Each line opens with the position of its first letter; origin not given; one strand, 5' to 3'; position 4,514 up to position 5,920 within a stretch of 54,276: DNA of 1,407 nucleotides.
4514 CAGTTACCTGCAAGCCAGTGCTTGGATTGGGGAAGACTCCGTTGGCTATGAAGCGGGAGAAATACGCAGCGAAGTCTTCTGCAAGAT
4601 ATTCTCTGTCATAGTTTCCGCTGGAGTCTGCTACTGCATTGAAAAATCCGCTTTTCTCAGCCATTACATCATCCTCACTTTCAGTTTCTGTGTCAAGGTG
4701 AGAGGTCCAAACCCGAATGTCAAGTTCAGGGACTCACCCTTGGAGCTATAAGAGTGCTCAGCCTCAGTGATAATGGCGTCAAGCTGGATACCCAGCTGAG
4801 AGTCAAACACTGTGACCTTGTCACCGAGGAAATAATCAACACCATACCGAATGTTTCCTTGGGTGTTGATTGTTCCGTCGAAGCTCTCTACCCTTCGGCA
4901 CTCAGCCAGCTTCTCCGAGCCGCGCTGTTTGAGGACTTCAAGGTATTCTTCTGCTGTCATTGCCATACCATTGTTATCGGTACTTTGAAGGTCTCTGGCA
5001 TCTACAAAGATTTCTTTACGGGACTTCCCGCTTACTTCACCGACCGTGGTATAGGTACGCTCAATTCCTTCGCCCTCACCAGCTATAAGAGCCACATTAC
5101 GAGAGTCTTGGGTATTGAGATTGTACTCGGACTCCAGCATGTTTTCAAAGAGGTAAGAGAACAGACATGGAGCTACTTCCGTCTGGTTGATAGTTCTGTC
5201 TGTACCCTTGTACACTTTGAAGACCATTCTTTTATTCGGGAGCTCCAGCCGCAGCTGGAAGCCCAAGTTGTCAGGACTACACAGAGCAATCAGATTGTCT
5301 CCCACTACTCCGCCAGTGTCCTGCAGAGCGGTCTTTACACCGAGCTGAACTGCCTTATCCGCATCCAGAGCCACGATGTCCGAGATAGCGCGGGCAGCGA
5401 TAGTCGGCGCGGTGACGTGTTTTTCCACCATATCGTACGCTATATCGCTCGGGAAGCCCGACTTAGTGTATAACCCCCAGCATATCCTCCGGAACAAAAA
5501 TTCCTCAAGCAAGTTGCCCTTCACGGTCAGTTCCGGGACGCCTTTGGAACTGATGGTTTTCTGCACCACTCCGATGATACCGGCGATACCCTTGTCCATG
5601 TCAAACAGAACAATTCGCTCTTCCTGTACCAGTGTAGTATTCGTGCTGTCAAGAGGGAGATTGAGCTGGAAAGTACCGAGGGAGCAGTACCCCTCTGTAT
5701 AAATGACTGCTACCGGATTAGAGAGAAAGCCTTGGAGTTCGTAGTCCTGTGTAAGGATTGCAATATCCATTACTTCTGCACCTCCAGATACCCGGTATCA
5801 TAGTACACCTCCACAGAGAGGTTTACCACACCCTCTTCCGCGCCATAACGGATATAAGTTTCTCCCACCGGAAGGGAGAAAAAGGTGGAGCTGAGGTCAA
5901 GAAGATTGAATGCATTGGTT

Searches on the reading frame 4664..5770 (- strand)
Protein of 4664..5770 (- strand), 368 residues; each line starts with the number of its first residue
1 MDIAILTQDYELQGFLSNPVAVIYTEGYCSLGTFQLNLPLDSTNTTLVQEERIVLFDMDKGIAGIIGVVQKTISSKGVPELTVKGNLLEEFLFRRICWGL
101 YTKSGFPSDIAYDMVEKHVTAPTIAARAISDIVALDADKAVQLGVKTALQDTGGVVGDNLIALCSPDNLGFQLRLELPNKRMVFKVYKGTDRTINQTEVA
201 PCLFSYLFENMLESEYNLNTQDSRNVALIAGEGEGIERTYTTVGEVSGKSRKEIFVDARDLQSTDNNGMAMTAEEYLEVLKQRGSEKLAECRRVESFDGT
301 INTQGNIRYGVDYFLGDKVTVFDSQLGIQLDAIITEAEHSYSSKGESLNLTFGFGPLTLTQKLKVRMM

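Call 65: search_protein_families(library=pfam, proteins=[window:4664-5770:-], max_evalue=0.001)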
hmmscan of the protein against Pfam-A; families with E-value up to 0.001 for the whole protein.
window:4664-5770:- (368 aa): 1 family
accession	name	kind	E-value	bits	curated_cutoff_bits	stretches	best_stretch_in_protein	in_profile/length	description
PF14594.13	Sipho_Gp37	-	9.4e-71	239.2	26.2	1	3-353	2-369/370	Siphovirus ReqiPepy6 Gp37-like protein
